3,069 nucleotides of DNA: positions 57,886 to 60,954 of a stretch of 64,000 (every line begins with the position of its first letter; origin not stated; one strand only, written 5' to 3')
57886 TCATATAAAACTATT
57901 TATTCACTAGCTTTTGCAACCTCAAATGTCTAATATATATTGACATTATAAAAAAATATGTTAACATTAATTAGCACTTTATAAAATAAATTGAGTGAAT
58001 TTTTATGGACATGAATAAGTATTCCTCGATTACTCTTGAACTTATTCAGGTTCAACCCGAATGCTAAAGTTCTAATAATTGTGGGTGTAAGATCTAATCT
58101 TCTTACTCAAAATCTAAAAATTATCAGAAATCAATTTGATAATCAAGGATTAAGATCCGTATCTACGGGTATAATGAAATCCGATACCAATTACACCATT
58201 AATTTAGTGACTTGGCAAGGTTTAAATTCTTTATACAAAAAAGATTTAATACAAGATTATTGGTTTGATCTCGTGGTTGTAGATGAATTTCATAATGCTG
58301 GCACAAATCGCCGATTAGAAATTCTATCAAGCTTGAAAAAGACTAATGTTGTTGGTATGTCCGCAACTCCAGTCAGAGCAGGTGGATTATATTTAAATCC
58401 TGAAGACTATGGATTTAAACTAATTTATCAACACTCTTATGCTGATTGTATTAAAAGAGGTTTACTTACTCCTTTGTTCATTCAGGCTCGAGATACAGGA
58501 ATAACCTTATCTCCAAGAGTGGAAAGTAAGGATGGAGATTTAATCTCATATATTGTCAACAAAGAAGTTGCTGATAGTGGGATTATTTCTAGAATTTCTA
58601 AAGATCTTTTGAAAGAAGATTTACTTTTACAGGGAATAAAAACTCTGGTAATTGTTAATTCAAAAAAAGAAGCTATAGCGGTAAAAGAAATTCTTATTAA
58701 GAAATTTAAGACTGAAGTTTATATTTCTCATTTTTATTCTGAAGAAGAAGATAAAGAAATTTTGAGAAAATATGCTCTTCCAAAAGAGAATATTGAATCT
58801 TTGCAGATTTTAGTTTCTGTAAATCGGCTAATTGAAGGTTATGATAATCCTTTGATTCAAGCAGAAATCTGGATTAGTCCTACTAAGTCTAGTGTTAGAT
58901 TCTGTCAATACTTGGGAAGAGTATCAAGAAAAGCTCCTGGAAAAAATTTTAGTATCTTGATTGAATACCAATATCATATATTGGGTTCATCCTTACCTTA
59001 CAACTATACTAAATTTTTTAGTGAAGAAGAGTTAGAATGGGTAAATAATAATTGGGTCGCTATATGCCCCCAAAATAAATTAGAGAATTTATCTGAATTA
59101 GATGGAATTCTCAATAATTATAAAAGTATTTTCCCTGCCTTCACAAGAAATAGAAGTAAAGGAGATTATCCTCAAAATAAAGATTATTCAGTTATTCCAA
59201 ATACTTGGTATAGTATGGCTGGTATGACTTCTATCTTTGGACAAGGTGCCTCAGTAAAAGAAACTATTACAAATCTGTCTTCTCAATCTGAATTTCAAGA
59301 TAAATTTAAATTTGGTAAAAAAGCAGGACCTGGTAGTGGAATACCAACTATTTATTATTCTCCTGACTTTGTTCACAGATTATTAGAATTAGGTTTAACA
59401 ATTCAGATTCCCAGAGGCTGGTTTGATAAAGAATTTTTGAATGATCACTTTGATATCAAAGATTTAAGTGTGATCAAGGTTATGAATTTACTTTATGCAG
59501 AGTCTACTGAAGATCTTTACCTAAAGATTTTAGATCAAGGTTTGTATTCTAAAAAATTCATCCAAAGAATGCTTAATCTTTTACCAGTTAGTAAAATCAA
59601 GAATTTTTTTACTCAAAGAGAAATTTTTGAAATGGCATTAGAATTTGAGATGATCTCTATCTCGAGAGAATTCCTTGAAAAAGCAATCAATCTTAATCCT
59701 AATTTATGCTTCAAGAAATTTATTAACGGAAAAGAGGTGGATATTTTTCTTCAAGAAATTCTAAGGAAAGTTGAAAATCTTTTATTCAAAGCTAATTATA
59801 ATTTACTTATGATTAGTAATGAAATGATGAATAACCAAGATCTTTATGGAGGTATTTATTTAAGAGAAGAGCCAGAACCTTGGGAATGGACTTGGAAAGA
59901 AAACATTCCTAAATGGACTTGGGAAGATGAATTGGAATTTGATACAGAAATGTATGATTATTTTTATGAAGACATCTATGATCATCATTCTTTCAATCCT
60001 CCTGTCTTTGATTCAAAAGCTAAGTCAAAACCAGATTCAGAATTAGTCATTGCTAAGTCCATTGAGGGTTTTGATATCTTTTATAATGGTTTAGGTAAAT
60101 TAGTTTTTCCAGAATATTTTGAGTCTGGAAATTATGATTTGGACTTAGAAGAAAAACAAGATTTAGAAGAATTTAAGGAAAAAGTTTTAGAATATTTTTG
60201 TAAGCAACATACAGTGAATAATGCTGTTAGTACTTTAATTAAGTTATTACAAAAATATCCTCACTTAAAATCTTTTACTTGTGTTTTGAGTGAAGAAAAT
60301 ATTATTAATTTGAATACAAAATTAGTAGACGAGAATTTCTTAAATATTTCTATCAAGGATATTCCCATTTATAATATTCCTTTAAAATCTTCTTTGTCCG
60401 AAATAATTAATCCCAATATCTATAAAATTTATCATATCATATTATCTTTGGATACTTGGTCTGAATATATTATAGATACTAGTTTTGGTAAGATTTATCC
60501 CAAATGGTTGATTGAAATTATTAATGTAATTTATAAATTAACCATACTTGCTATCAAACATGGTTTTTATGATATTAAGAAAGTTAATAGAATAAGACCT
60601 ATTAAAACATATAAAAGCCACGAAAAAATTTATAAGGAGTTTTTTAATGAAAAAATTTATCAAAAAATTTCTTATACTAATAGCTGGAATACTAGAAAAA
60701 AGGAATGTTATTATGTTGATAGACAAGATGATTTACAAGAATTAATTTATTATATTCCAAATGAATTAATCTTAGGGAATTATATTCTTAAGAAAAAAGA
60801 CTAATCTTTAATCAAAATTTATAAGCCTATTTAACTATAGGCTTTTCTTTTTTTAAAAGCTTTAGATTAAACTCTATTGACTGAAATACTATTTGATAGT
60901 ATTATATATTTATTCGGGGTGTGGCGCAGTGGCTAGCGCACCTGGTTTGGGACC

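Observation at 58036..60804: SF2 helicase core missing Walker A, fused to a 600-aa domain of unknown function beside tRNA-Pro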

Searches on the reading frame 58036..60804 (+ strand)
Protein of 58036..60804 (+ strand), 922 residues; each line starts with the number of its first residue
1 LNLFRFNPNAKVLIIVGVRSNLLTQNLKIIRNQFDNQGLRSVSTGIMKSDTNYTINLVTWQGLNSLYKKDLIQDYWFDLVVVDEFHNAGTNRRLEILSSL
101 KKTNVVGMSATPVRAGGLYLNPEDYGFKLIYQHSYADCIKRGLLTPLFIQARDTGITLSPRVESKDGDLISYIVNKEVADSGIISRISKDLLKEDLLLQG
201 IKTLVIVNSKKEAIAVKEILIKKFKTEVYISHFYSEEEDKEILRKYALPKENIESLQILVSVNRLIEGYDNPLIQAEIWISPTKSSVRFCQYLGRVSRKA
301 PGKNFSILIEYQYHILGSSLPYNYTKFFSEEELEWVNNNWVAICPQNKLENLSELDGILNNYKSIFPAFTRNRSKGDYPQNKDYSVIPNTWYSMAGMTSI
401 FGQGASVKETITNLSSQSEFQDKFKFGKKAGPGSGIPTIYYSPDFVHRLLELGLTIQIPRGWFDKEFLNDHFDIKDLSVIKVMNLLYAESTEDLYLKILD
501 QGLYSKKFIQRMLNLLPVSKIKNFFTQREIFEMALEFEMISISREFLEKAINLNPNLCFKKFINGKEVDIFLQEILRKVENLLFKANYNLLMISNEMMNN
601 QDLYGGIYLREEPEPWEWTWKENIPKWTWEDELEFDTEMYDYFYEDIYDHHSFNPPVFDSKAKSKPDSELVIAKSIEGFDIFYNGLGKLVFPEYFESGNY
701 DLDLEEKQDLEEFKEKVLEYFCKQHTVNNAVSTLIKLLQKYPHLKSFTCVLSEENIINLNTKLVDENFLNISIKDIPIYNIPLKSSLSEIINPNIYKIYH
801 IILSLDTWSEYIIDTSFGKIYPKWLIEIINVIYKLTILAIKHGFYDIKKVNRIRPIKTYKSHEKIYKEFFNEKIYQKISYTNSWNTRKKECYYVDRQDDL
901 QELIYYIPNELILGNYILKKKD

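Call 4: search_protein_families(library=pfam, proteins=[window:58036-60804:+], max_evalue=1)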
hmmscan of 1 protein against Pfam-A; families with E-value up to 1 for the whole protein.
window:58036-60804:+ (922 aa): 4 families
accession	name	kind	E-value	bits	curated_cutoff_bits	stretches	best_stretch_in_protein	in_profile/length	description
PF04851.21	ResIII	-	1e-08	35.7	22.5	1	3-114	47-164/164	Type III restriction enzyme, res subunit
PF00271.37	Helicase_C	-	0.00011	22.9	23.5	1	197-299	12-109/110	Helicase conserved C-terminal domain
PF00270.35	DEAD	-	0.0061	16.7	26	1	52-112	94-160/167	DEAD/DEAH box helicase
PF11871.13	DUF3391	-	0.12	13.3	27.8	1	450-481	9-41/136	Domain of unknown function (DUF3391)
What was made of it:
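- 58906..58929 (+): Motif VI, Q291-Y-L-G294-R295-V-S-R298 (arginine fingers), in the second RecA domain (aa ~195-315). Pfam Helicase_C matches aa 197-299 at 22.9 bits, just under the 23.5 cut-off (call 4).
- On SF2 helicase superfamily (DExH, ResIII/Helicase_C type): Helicase_C 22.9 bits (cut-off 23.5, marginal) on aa 197-299 (call 4). The ResIII profile match starts at position 47 (call 4).
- Closest known: Type III restriction Res subunit. Same: This model covers the generic DExH RecA1 domain (call 4).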

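Call 5: search_protein_families(library=ncbifam, proteins=[window:58036-60804:+], max_evalue=1)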
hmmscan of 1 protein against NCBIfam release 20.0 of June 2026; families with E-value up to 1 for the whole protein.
window:58036-60804:+ (922 aa): 7 families
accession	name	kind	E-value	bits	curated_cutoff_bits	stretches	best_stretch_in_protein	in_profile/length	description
TIGR04095.1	dnd_restrict_1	equivalog_domain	5.6e-11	42.1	600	2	216-310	304-394/451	DNA phosphorothioation system restriction enzyme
NF053632.1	heli_RadD_YejH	equivalog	3.2e-07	29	720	1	10-312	48-355/573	DNA repair helicase RadD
NF008165.0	PRK10917.1-3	equivalog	0.014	13.9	711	1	78-113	388-423/692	ATP-dependent DNA helicase RecG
NF008170.0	PRK10917.2-4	equivalog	0.015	13.2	975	1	77-113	523-559/826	ATP-dependent DNA helicase RecG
TIGR00643.1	recG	equivalog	0.044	12.5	659.4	1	77-113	358-397/629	ATP-dependent DNA helicase RecG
NF008164.0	PRK10917.1-2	equivalog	0.053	11.7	785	1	77-113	399-435/704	ATP-dependent DNA helicase RecG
NF008168.0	PRK10917.2-2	equivalog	0.17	10.1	718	1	78-113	489-525/795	ATP-dependent DNA helicase RecG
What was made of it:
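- On RadD (NCBIfam NF053632): 29 bits against a cut-off of 720 (call 5).
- NCBIfam dnd_restrict_1 at 42 bits against a cut-off of 600 (call 5).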

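Call 6: search_solved_structures(query=window:58036-60804:+, max_evalue=1, show_alignments=3)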
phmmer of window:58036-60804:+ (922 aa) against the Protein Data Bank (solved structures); distinct sequences matched with E-value up to 1: 6.
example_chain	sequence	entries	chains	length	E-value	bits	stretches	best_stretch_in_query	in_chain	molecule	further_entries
7clg_A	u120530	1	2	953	1.3e-09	39.8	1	72-311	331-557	Putative helicase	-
6jde_B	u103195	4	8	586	0.00099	20.3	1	76-312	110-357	Putative DNA repair helicase RadD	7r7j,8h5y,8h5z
1wp9_A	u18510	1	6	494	0.023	15.7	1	188-306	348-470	ATP-dependent RNA helicase, putative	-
2fzl_A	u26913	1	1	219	0.19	12.7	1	228-310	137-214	DNA repair protein RAD25, XPB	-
6p66_A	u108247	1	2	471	0.53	11.2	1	228-310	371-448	DNA repair protein RAD25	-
2fwr_A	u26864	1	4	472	0.53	11.2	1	228-310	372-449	DNA repair protein RAD25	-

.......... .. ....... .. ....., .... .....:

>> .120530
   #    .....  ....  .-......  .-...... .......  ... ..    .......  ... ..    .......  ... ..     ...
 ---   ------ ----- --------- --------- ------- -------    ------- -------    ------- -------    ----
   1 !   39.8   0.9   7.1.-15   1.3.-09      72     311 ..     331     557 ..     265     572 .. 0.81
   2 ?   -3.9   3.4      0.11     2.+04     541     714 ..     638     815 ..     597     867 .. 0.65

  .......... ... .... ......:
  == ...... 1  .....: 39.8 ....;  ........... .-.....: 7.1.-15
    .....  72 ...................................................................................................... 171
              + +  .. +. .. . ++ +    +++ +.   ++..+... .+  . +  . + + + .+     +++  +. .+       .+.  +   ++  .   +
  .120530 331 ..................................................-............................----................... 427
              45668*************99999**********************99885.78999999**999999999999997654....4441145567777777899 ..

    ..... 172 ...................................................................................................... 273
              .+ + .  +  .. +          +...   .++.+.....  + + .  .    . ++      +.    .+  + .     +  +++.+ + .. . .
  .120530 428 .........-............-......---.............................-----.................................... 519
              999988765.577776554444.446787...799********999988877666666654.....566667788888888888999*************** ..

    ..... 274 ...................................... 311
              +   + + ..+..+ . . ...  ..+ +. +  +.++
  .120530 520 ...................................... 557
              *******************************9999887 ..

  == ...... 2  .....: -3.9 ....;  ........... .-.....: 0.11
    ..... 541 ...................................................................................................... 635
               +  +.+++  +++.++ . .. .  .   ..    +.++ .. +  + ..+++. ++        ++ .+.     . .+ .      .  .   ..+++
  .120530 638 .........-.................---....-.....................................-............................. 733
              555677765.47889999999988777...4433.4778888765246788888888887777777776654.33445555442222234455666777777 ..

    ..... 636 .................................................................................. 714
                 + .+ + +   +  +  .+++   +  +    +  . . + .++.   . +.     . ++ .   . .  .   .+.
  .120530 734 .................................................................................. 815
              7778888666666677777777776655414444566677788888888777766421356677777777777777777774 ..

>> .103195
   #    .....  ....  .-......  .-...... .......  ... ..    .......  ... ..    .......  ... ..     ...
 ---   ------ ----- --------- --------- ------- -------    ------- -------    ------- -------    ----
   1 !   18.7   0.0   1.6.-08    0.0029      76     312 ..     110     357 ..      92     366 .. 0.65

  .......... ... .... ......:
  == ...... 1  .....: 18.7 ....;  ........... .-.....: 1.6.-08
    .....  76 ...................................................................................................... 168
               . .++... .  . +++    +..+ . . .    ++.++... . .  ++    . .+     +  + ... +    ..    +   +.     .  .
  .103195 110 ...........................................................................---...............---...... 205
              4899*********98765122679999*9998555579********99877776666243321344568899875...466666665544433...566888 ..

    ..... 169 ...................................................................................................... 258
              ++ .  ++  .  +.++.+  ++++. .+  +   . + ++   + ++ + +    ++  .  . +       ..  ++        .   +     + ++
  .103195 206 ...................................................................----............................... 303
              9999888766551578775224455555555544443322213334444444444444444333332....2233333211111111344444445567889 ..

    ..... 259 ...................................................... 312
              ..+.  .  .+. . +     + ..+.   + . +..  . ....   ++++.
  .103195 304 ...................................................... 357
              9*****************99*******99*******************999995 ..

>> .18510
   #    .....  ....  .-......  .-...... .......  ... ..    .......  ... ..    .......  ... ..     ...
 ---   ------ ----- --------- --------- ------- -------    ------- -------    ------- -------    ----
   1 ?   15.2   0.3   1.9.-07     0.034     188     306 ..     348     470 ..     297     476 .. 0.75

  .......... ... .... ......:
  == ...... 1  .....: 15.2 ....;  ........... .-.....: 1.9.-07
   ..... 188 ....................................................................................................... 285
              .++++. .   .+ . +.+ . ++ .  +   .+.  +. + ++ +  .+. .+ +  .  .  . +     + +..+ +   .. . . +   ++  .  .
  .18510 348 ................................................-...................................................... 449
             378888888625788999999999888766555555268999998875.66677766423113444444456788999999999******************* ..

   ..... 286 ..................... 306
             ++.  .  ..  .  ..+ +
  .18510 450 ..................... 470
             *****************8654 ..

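Call 7: find_homologous_proteins(query=window:58036-60804:+)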
Query window:58036-60804:+ (922 aa): 3 proteins with E <= 0.001 among 8000 candidates.
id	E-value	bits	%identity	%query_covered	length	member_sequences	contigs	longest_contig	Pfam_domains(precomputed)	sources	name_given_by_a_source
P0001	0.0e+0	2054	100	98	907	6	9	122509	PF04851.22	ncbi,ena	-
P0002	6.9e-7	46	22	37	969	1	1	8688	PF00270.36,PF13091.13,PF00271.38,PF04851.22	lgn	-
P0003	7.8e-4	36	25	32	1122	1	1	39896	PF11969.14,PF01230.30,PF13091.13,PF11907.14,PF00271.38,PF04851.22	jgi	-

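Call 8: list_cluster_members(proteins=[P0001])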
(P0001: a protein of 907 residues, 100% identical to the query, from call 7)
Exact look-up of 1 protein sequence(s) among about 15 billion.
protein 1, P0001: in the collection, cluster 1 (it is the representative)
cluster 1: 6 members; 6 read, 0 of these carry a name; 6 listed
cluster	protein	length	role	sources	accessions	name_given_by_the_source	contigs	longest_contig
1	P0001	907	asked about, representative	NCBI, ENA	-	-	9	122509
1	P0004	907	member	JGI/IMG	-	-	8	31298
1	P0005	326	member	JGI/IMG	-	-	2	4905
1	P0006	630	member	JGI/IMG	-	-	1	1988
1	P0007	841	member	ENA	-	-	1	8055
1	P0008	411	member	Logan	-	-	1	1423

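Call 9: find_encoding_contigs(protein=P0001, flank=10000, max_places=10)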
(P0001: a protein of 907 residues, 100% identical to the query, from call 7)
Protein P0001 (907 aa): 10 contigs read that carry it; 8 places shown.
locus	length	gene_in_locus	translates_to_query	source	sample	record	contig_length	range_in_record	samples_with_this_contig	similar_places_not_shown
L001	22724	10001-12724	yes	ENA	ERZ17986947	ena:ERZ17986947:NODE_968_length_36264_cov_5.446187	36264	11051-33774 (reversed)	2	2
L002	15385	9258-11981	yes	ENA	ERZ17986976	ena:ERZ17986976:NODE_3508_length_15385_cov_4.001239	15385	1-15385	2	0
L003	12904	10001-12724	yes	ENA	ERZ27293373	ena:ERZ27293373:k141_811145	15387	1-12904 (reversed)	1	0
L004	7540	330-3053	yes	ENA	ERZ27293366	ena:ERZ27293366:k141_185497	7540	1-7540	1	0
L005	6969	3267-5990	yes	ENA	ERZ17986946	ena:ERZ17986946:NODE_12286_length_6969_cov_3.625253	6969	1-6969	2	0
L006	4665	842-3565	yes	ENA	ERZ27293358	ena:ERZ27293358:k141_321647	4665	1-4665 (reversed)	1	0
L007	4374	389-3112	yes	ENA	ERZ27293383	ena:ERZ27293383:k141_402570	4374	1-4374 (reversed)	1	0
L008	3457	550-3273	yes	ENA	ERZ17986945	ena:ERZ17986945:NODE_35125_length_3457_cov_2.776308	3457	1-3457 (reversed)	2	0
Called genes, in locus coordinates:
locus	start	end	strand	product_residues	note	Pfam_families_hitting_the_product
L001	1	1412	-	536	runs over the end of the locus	PF02463:SMC_N (faint), PF03193:RsgA_GTPase (faint), PF00005:ABC_tran, PF00006:ATP-synt_ab (faint), PF00931:NB-ARC (faint), PF10662:PduV-EutP (faint), PF13401:AAA_22 (faint), PF00005:ABC_tran, +6 more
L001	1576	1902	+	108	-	-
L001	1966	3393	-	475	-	PF00587:tRNA-synt_2b, PF03129:HGTP_anticodon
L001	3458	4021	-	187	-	PF00625:Guanylate_kin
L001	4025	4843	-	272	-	PF01026:TatD_DNase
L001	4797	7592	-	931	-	PF00912:Transgly, PF00905:Transpeptidase, PF17957:Big_7 (weak)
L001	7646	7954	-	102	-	-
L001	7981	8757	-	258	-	-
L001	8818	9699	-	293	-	PF00535:Glycos_transf_2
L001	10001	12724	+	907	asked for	PF04851:ResIII (weak)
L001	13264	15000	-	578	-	PF13555:AAA_29 (faint), PF00005:ABC_tran, PF13304:AAA_21 (faint), PF12848:ABC_tran_Xtn, PF00005:ABC_tran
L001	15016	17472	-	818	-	-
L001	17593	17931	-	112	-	-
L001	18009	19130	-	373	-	PF13401:AAA_22 (faint), PF13173:AAA_14, PF13635:DUF4143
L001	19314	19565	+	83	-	PF21956:DUF6922 (weak)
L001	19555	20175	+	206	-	PF08843:AbiEii (weak)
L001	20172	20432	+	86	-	-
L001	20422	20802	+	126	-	PF13470:PIN_3 (weak), PF01850:PIN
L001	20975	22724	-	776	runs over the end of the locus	PF11847:GT-C_AftD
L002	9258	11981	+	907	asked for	PF04851:ResIII (weak)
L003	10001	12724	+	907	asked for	PF04851:ResIII (weak)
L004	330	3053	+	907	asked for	PF04851:ResIII (weak)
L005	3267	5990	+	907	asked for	PF04851:ResIII (weak)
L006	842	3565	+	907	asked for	PF04851:ResIII (weak)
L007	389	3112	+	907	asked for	PF04851:ResIII (weak)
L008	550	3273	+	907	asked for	PF04851:ResIII (weak)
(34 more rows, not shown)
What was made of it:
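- A toxin-antitoxin cluster lies 5-8 kb further on in L001 (call 9).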

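Call 20: search_protein_families(library=phrogs, proteins=[window:58036-60804:+], max_evalue=1)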
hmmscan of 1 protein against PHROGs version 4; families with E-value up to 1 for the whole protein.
window:58036-60804:+ (922 aa): 4 families
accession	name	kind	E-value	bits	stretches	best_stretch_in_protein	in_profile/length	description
phrog_16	-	DNA, RNA and nucleotide metabolism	2.7e-27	96.4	1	19-321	327-611/986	DNA helicase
phrog_9690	-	DNA, RNA and nucleotide metabolism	7.2e-06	26.2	1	75-307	37-264/306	DNA helicase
phrog_62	-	DNA, RNA and nucleotide metabolism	1.3e-05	23.9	1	46-117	778-854/1881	DNA helicase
phrog_16694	-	unknown function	0.022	13.7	0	44-87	364-411/1010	-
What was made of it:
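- On SF2 helicase superfamily (DExH, ResIII/Helicase_C type): phrog_16 DNA helicase E=2.7e-27 (call 20).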

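Call 23: search_protein_families(library=padloc, proteins=[window:58036-60804:+], max_evalue=1)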
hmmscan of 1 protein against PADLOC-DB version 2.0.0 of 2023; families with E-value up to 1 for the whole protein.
window:58036-60804:+ (922 aa): 10 families
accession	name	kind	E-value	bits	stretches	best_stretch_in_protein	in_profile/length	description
PDLC03659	mREase_IV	-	4.1e-14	49.4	1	13-305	274-559/945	Type IV methyl-directed restriction enzyme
PDLC02707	PbeA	-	5e-14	49.8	2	200-309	523-627/672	PbeA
PDLC02706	PbeA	-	1.1e-12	45.4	2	220-362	584-722/722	PbeA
PDLC02704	PbeA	-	9.5e-12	42.2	2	212-336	549-668/682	PbeA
PDLC03658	mREase_IV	-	1.2e-11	41.2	1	58-311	317-557/953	Type IV methyl-directed restriction enzyme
PDLC03051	REase_MTase_I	-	7.5e-08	27.9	1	240-309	541-610/1591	Type I restriction enzyme-methyltransferase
PDLC03597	REase_MTase_IIG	-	2.2e-06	23.5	1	248-309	544-605/1646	Type IIG restriction enzyme-methyltransferase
PDLC02705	PbeA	-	1.2e-05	21.7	2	189-301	513-622/691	PbeA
PDLC01770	Cas3g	-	0.0063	13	1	199-326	250-366/733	-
PDLC01323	Cas3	-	0.021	12.5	1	62-295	102-292/294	CAS-I-D; effector_G3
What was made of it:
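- PADLOC mREase_IV E=4e-14 and PbeA E=5e-14 (call 23).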
